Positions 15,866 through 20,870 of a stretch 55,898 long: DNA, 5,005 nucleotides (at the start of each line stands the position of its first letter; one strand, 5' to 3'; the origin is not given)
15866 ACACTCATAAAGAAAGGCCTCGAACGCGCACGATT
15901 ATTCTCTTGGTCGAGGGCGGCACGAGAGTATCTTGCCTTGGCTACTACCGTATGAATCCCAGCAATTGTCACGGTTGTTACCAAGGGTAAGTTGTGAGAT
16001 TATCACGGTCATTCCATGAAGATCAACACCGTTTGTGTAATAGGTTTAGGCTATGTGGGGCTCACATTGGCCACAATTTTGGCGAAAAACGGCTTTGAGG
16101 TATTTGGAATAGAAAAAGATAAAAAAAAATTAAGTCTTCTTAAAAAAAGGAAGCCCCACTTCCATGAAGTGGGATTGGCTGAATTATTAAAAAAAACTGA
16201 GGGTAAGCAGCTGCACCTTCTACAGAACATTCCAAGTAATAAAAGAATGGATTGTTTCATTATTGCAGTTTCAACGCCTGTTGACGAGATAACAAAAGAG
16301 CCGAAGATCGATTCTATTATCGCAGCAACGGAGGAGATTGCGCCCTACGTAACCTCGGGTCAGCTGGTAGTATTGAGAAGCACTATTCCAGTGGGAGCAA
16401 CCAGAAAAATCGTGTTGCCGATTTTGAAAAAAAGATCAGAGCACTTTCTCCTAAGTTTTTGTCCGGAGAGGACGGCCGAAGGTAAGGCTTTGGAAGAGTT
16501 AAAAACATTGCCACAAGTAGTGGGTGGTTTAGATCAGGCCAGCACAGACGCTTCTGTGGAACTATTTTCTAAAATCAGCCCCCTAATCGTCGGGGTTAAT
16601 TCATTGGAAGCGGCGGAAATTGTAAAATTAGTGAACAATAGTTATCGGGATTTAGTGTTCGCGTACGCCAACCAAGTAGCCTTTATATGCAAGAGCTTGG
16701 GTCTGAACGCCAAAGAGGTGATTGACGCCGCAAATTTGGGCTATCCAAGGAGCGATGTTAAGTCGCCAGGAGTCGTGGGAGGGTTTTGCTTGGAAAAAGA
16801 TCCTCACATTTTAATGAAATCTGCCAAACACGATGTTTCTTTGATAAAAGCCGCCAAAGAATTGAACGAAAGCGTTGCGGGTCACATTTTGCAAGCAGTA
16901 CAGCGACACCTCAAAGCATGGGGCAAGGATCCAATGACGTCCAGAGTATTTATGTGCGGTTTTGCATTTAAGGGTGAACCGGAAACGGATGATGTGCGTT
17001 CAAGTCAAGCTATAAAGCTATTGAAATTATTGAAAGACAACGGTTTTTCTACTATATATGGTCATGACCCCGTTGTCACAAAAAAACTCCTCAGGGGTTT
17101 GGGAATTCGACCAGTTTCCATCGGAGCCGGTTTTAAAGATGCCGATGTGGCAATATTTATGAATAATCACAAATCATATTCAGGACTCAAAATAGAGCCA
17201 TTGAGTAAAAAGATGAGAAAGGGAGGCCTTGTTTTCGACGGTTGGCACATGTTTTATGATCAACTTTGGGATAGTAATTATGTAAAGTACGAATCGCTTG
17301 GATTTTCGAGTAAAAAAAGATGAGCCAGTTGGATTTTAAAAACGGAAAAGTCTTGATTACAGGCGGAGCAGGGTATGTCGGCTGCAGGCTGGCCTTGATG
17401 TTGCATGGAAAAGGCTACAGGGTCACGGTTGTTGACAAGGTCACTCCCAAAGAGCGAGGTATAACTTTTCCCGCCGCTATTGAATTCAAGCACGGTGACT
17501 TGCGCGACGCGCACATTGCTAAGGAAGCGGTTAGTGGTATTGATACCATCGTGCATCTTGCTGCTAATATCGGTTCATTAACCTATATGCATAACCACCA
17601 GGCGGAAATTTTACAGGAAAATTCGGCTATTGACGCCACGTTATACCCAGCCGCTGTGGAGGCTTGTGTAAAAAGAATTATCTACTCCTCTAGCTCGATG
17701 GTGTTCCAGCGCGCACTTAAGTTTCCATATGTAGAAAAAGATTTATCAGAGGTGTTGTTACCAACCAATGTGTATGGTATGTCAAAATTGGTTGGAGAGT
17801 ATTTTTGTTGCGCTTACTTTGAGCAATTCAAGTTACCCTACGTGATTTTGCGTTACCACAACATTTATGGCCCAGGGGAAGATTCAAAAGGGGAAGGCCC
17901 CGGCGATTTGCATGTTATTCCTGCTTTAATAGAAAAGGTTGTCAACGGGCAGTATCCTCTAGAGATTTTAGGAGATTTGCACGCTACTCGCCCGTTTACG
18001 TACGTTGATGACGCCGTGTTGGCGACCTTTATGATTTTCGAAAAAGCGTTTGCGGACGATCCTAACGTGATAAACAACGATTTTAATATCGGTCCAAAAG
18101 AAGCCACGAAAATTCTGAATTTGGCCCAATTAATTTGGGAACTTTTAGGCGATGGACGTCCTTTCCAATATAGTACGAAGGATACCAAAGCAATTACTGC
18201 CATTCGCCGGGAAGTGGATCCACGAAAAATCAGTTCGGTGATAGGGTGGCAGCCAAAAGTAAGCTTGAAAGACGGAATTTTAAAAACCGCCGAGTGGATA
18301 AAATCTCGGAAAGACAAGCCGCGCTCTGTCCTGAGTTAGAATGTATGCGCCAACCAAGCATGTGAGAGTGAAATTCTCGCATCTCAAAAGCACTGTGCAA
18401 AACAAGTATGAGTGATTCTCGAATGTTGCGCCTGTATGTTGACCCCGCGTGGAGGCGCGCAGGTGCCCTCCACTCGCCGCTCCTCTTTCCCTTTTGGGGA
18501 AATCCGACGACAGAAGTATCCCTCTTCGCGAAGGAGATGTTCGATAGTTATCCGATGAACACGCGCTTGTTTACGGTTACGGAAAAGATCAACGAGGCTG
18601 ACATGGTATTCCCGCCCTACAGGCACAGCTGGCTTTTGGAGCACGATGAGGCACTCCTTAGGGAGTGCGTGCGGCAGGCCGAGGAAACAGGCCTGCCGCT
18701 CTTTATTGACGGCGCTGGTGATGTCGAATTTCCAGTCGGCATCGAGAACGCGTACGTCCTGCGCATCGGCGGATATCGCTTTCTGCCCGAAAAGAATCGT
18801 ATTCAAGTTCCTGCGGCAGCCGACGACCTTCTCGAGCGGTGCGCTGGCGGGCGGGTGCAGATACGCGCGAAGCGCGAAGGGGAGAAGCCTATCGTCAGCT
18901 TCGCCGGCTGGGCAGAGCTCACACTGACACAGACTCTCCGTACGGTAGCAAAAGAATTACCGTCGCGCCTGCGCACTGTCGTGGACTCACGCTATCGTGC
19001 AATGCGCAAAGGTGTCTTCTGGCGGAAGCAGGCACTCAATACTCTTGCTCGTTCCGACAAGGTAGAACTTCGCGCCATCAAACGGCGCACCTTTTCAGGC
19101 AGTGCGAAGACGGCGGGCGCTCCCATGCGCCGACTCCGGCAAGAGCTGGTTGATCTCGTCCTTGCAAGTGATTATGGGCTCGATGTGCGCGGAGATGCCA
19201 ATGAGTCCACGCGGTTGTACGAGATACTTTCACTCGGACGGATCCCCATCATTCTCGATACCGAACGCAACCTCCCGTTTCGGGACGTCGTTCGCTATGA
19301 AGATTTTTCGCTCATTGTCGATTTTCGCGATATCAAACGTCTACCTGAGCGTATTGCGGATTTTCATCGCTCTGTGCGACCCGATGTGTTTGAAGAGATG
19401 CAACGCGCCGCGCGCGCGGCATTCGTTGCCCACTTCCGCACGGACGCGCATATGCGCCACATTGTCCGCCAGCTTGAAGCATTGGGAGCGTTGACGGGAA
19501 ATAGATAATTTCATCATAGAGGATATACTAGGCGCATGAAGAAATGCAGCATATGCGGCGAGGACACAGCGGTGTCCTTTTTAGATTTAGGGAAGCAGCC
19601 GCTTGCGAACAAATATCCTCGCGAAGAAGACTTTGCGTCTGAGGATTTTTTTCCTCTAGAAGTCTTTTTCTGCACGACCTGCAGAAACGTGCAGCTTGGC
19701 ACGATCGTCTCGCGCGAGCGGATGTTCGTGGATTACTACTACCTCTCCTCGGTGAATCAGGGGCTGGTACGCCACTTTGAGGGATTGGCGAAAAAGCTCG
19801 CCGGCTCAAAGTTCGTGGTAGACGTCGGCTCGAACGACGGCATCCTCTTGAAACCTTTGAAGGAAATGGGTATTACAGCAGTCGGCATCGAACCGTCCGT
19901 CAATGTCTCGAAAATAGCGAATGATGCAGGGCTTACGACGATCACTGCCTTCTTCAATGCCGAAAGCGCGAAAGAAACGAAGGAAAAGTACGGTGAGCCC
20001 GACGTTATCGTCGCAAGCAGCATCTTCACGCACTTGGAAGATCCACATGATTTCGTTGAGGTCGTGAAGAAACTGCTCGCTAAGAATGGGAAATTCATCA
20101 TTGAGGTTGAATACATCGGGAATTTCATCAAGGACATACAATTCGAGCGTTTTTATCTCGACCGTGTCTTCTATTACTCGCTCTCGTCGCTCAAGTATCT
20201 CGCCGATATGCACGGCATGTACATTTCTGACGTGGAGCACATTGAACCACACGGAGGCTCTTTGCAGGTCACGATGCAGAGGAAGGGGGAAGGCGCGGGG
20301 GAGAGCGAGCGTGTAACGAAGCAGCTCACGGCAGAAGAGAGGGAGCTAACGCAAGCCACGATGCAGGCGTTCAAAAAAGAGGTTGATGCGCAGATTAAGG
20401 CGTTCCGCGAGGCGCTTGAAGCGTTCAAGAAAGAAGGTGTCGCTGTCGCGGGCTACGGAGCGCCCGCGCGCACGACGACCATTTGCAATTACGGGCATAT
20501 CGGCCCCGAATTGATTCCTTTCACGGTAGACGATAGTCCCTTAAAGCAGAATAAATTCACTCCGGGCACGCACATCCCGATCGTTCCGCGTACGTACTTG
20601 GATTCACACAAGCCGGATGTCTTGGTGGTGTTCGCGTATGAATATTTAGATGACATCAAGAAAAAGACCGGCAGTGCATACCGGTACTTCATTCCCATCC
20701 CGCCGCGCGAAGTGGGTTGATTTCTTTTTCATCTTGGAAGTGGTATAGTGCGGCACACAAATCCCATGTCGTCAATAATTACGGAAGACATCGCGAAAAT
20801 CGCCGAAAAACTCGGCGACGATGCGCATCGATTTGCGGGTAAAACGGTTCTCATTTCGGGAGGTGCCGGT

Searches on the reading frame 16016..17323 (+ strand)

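Call 8: search_protein_families(library=pfam, proteins=[window:16016-17323:+], max_evalue=0.001)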
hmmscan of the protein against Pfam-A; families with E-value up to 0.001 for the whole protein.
window:16016-17323:+ (435 aa): 5 families
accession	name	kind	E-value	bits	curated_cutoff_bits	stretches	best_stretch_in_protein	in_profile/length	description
PF03721.20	UDPG_MGDP_dh_N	-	7e-42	143.6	27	1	5-180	2-183/187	UDP-glucose/GDP-mannose dehydrogenase family, NAD binding domain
PF00984.24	UDPG_MGDP_dh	-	4.3e-18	65.7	25.4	1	198-285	1-93/94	UDP-glucose/GDP-mannose dehydrogenase family, central domain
PF03720.21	UDPG_MGDP_dh_C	-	6.1e-15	55.9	30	1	313-413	2-101/103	UDP-glucose/GDP-mannose dehydrogenase family, UDP binding domain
PF03446.21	NAD_binding_2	-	4.6e-06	27.2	21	1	6-133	2-104/161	NAD binding domain of 6-phosphogluconate dehydrogenase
PF02254.24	TrkA_N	-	0.00022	22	23.8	1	6-46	1-41/116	TrkA-N domain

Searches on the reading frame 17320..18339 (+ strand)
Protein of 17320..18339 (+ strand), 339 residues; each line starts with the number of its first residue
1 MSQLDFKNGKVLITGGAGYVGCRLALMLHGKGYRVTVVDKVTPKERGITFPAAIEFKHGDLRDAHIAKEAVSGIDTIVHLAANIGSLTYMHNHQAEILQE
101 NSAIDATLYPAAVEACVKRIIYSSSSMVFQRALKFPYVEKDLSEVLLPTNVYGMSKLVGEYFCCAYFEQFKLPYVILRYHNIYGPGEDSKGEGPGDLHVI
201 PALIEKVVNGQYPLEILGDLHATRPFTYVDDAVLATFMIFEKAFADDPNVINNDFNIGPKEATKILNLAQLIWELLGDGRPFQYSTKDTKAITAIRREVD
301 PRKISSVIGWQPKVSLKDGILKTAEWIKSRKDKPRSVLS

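Call 8: search_protein_families(library=pfam, proteins=[window:17320-18339:+], max_evalue=0.001)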
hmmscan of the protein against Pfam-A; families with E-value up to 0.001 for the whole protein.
window:17320-18339:+ (339 aa): 8 families
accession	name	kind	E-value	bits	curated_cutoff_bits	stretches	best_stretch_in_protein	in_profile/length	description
PF01370.27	Epimerase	-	2e-47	162.1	20.9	1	11-258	1-240/240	NAD dependent epimerase/dehydratase family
PF16363.11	GDP_Man_Dehyd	-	3.7e-32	112.5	27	1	12-321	1-330/332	GDP-mannose 4,6 dehydratase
PF01073.25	3Beta_HSD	-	3.6e-13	49.6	22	1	12-277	1-269/280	3-beta hydroxysteroid dehydrogenase/isomerase family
PF04321.23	RmlD_sub_bind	-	1.2e-12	48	27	1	10-278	2-233/287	RmlD substrate binding domain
PF02719.21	Polysacc_synt_2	-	7.6e-08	32.3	20.2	0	147-277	133-248/293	Polysaccharide biosynthesis protein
PF05368.20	NmrA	-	1.1e-06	28.9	27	1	8-126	2-108/298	NmrA-like family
PF07993.18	NAD_binding_4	-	1e-05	25.3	20.1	1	68-223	83-245/258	Male sterility protein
PF13460.12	NAD_binding_10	-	5.6e-05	23.5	27.2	1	15-140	1-114/184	NAD(P)H-binding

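Call 58: search_protein_families(library=pfam, proteins=[window:17320-18339:+], max_evalue=0.01)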
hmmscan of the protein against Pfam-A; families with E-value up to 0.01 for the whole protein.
window:17320-18339:+ (339 aa): 9 families
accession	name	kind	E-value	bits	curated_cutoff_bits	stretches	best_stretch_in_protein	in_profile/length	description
PF01370.27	Epimerase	-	2e-47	162.1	20.9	1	11-258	1-240/240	NAD dependent epimerase/dehydratase family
PF16363.11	GDP_Man_Dehyd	-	3.7e-32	112.5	27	1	12-321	1-330/332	GDP-mannose 4,6 dehydratase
PF01073.25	3Beta_HSD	-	3.6e-13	49.6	22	1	12-277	1-269/280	3-beta hydroxysteroid dehydrogenase/isomerase family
PF04321.23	RmlD_sub_bind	-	1.2e-12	48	27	1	10-278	2-233/287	RmlD substrate binding domain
PF02719.21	Polysacc_synt_2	-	7.6e-08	32.3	20.2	1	147-277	133-248/293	Polysaccharide biosynthesis protein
PF05368.20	NmrA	-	1.1e-06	28.9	27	1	8-126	2-108/298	NmrA-like family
PF07993.18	NAD_binding_4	-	1e-05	25.3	20.1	1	68-223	83-245/258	Male sterility protein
PF13460.12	NAD_binding_10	-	5.6e-05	23.5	27.2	1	15-140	1-114/184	NAD(P)H-binding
PF00070.33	Pyr_redox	-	0.0044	17.9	22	1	16-39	6-29/82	Pyridine nucleotide-disulphide oxidoreductase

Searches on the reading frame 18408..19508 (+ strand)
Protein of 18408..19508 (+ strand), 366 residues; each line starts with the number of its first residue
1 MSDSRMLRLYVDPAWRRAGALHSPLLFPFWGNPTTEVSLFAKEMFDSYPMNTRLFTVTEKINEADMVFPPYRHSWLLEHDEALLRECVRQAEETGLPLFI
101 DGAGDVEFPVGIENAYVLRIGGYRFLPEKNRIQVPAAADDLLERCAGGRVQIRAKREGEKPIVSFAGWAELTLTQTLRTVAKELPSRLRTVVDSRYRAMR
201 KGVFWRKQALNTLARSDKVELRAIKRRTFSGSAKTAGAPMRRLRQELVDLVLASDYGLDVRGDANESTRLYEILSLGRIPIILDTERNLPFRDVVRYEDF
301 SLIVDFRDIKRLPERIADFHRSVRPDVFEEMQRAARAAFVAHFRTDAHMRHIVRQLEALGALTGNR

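Call 8: search_protein_families(library=pfam, proteins=[window:18408-19508:+], max_evalue=0.001)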
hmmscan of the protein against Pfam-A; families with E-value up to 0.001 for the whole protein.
window:18408-19508:+ (366 aa): 1 family
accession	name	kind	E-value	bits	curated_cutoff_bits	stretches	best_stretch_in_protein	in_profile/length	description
PF03016.20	Exostosin_GT47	-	2.1e-09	37.6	33.4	1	247-314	221-288/293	Exostosin GT47 domain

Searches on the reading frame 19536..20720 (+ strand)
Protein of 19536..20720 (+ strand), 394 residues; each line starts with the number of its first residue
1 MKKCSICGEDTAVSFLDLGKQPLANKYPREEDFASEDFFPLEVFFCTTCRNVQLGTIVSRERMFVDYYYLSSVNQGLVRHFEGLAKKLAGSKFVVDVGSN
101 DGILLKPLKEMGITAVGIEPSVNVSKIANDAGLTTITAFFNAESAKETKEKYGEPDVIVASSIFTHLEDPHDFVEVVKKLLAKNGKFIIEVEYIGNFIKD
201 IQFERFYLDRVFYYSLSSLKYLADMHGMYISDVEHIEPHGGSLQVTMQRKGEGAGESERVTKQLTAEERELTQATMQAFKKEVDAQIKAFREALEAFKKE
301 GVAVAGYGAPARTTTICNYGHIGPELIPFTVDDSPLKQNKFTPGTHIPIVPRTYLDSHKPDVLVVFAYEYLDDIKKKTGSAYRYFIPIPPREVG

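Call 8: search_protein_families(library=pfam, proteins=[window:19536-20720:+], max_evalue=0.001)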
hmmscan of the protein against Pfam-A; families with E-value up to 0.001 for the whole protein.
window:19536-20720:+ (394 aa): 6 families
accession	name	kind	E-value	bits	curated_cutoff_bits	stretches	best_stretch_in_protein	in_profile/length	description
PF08484.17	Methyltransf_14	-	1.4e-36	126.2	23.5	1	239-379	3-146/160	C-methyltransferase C-terminal domain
PF08421.16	Methyltransf_13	-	2.2e-18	66.6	31.3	1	4-64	1-62/62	Putative zinc binding domain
PF13489.12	Methyltransf_23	-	1.9e-15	57.4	27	1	84-227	16-158/164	Methyltransferase domain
PF08241.18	Methyltransf_11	-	3.6e-09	37.6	21.2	1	95-189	1-95/95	Methyltransferase domain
PF08242.18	Methyltransf_12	-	3.7e-09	37.6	30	1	95-187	1-98/98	Methyltransferase domain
PF13649.12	Methyltransf_25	-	6.2e-05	24.1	27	1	94-185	1-97/97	Methyltransferase domain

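Call 19: search_protein_families(library=ncbifam, proteins=[window:19536-20720:+], max_evalue=0.00001)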
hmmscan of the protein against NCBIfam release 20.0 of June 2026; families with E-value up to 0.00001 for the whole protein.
window:19536-20720:+ (394 aa): 1 family
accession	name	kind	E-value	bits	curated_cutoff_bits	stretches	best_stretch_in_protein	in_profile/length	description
TIGR01983.1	UbiG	equivalog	2e-09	37.1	102.95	1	82-189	42-151/228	bifunctional 2-polyprenyl-6-hydroxyphenol methylase/3-demethylubiquinol 3-O-methyltransferase UbiG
